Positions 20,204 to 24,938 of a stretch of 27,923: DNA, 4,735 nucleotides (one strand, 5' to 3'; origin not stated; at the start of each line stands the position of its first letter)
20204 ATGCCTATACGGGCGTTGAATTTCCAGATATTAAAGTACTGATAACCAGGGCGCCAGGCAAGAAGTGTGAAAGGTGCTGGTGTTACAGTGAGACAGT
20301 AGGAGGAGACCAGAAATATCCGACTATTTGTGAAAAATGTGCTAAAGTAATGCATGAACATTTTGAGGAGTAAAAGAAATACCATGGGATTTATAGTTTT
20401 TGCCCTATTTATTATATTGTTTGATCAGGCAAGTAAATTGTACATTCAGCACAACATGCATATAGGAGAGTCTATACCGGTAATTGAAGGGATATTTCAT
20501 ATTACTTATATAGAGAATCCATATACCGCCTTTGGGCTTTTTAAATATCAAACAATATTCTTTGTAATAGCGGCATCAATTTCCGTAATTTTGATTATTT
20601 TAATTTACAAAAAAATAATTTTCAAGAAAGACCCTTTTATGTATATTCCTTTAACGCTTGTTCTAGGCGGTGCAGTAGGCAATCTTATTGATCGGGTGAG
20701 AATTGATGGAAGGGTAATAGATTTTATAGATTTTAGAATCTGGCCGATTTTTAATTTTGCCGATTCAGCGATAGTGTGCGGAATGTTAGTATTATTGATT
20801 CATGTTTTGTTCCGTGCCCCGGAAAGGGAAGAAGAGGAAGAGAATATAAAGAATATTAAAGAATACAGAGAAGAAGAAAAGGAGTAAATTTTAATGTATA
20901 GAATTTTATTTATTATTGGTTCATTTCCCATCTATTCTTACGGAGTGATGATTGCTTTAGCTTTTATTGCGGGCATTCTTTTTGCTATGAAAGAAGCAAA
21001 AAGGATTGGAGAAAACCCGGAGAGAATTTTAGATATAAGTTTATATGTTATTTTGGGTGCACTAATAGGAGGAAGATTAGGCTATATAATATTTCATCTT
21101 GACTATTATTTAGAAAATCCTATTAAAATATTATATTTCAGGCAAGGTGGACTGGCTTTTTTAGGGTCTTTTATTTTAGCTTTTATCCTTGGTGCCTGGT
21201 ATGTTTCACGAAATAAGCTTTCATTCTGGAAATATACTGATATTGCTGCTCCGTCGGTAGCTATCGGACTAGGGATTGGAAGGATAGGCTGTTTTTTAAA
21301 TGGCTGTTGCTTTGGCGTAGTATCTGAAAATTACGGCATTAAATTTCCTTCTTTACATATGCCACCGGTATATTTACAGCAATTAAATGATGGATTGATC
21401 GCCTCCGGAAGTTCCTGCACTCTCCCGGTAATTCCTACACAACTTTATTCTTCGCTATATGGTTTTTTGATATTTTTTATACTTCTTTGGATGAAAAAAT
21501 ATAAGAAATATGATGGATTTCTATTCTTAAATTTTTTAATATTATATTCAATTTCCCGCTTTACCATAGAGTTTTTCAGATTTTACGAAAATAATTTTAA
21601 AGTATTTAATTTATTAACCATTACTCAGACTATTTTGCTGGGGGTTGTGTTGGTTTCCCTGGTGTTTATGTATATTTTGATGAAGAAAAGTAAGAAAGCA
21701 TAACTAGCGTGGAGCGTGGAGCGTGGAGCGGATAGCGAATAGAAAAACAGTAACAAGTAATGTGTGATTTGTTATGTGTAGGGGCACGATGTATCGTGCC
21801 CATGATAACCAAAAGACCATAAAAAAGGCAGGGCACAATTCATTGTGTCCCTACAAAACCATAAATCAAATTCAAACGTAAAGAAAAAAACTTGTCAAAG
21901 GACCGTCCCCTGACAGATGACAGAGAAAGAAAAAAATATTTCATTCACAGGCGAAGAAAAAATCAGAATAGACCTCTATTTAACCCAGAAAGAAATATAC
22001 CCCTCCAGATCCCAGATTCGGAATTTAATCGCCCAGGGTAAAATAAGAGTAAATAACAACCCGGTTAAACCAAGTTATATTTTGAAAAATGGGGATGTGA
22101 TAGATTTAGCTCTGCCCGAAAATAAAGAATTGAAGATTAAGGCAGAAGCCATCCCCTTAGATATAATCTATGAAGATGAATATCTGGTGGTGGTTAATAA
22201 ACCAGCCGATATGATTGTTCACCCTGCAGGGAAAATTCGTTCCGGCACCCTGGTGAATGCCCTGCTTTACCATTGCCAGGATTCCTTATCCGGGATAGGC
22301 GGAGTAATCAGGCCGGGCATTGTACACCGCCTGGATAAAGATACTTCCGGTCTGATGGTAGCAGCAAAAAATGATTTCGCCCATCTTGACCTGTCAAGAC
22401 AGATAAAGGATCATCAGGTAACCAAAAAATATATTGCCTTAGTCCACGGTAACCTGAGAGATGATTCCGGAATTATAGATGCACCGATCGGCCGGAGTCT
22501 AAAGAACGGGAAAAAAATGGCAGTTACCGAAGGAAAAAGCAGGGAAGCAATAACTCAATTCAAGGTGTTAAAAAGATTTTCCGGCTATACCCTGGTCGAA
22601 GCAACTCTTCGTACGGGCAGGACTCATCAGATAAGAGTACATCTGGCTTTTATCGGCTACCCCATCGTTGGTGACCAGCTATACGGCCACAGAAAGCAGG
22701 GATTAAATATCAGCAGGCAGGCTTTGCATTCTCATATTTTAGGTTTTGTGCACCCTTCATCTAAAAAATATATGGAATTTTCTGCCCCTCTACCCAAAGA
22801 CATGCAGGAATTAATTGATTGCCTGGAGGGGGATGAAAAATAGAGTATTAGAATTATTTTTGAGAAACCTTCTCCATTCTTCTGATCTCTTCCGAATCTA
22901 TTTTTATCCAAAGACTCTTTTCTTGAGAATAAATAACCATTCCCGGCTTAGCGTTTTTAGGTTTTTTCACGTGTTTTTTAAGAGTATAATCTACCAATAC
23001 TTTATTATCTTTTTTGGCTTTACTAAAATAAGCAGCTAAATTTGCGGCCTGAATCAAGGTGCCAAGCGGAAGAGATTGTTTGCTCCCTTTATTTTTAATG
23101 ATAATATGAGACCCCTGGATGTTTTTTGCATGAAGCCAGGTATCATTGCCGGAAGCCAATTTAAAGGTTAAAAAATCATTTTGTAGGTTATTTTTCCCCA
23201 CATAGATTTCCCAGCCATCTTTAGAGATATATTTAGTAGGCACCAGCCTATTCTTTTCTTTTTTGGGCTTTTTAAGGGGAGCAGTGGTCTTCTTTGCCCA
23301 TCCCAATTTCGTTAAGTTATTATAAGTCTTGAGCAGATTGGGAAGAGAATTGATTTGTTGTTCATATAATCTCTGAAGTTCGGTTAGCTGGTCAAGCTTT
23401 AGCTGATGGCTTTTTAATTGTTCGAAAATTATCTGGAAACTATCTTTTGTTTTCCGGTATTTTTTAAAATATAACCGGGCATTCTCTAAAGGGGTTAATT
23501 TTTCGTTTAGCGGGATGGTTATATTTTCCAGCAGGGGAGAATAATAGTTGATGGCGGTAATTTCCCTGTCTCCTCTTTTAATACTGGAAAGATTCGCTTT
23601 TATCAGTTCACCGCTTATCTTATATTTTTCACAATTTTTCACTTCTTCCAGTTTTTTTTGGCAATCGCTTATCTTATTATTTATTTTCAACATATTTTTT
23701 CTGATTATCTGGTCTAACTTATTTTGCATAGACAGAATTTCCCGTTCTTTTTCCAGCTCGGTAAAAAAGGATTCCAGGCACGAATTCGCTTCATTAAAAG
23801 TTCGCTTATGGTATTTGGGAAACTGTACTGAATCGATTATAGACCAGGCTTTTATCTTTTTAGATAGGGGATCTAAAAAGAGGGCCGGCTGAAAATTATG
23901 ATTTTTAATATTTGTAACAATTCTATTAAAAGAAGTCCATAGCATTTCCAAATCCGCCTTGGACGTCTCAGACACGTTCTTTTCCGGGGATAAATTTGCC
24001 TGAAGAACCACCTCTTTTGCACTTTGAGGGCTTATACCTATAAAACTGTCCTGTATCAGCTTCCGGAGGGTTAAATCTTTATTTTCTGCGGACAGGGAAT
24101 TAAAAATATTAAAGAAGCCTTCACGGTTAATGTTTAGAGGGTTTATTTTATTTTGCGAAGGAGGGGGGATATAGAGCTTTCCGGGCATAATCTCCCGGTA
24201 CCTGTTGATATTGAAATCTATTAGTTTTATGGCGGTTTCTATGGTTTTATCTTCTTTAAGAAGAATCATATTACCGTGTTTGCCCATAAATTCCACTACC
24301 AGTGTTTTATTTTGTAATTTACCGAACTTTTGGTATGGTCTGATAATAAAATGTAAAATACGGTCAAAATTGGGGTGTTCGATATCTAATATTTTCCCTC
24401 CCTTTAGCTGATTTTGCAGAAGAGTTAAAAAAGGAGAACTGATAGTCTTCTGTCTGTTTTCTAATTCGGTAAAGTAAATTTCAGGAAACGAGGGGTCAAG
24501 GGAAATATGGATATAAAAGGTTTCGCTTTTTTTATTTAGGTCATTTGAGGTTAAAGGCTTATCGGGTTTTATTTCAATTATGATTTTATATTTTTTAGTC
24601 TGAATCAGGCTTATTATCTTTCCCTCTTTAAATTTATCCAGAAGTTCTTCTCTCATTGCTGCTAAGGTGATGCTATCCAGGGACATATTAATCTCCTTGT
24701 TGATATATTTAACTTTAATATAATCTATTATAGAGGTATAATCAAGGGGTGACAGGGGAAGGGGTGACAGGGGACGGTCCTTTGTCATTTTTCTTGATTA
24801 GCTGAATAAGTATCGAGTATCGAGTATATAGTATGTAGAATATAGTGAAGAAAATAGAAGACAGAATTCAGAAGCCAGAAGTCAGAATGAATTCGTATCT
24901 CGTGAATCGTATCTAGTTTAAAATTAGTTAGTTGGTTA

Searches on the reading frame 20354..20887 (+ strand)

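Call 45: search_protein_families(library=pfam, proteins=[window:20354-20887:+], max_evalue=0.00001)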
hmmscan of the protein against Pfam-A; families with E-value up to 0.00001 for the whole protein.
window:20354-20887:+ (177 aa): 1 family
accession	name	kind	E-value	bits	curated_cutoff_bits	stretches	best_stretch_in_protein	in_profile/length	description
PF01252.23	Peptidase_A8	-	1.5e-37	129.4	25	1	17-153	2-142/142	Signal peptidase (SPase) II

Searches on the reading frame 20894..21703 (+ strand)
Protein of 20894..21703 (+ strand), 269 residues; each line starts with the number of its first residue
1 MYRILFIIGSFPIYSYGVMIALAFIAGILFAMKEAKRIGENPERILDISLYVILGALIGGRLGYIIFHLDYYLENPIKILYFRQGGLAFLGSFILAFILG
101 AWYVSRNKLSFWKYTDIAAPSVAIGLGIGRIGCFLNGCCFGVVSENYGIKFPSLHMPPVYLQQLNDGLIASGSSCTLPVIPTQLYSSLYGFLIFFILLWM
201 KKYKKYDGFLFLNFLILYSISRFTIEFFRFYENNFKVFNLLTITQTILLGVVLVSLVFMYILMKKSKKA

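Call 45: search_protein_families(library=pfam, proteins=[window:20894-21703:+], max_evalue=0.00001)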
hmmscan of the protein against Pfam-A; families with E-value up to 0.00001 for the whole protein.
window:20894-21703:+ (269 aa): 1 family
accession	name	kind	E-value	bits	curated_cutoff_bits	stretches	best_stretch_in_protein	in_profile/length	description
PF01790.23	LGT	-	1.5e-62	211.5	24.9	1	4-260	2-239/240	Prolipoprotein diacylglyceryl transferase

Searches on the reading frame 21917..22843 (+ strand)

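Call 45: search_protein_families(library=pfam, proteins=[window:21917-22843:+], max_evalue=0.00001)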
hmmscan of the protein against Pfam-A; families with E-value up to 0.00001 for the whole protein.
window:21917-22843:+ (308 aa): 2 families
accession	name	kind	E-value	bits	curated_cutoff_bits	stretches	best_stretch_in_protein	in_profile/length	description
PF00849.27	PseudoU_synth_2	-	1.5e-35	123.1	26.8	1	89-244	1-151/152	RNA pseudouridylate synthase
PF01479.30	S4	-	3.3e-14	52.8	22.8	1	17-62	2-48/48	S4 domain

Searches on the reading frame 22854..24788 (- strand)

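Call 45: search_protein_families(library=pfam, proteins=[window:22854-24788:-], max_evalue=0.00001)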
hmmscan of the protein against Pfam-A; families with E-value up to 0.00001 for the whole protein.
window:22854-24788:- (644 aa): 3 families
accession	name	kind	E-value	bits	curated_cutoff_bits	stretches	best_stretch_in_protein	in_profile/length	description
PF05833.16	NFACT_N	-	4.4e-96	322.9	31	1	38-509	1-454/456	NFACT N-terminal and middle domains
PF05670.18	NFACT-R_1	-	3.5e-13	50.5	29.8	1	520-617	5-107/112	NFACT protein RNA binding domain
PF18297.6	NFACT-R_2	-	6.6e-06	26.6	26.9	0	525-608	9-86/104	NFACT protein RNA binding domain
